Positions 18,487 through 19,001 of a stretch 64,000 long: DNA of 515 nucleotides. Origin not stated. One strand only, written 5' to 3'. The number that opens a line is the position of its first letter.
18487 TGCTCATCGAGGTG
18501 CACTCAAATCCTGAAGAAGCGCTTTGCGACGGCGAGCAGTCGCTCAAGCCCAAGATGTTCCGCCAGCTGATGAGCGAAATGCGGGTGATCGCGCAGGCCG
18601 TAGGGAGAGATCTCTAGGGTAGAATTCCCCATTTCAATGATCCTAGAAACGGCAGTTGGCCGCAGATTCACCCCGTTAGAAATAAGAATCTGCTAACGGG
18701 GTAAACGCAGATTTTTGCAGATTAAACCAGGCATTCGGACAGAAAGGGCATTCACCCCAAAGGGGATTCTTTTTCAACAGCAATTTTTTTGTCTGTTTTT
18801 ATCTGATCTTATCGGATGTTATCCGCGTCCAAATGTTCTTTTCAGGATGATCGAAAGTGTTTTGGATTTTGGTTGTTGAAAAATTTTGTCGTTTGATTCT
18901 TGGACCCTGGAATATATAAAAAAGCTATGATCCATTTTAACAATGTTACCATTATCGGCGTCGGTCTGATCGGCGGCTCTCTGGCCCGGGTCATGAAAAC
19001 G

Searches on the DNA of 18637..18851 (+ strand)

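Call 67: search_dna_similar(query=window:18637-18851:+, collection=plasmids, mode=distant, max_evalue=10, max_rows=15)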
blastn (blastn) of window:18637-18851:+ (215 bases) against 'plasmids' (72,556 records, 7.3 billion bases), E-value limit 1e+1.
Records with a match: 6; places in all: 6; records where one place covers at least 80% of the query: 0.
Best place of each record, by identity: >=99% 1; 95-99% 1; 90-95% 2; 80-90% 2.
By first word of the organism name: Roseovarius 1; Bacteroides 1; Ilyobacter 1; Enterococcus 1; Mesomycoplasma 1; Phyllobacterium 1.
By predicted mobility (MOB-suite, as given by PLSDB): non-mobilizable 4; conjugative 1; mobilizable 1.
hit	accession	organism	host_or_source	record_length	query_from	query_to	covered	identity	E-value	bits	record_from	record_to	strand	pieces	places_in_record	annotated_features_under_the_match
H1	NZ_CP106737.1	Roseovarius pelagicus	cell culture,Arctic seawater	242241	18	46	13%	89.7%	2e+0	40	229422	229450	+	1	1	none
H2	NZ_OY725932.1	Bacteroides finegoldii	-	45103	67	94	13%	89.3%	8e+0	38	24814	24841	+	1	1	none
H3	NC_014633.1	Ilyobacter polytropus DSM 2926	marine mud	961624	161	185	12%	92.0%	8e+0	37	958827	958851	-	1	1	none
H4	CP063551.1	Enterococcus faecium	Homo sapiens,rectal swab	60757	130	154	12%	92.0%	8e+0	37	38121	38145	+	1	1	recombinase family protein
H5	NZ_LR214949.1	Mesomycoplasma hyorhinis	Uninoculated HEP-2 tissue culture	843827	130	152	11%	95.7%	8e+0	38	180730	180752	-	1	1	aminopeptidase P family protein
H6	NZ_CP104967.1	Phyllobacterium sp. A18/5-2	Vicia costata,cell culture,root nodule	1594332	131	150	9%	100.0%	8e+0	37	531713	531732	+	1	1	none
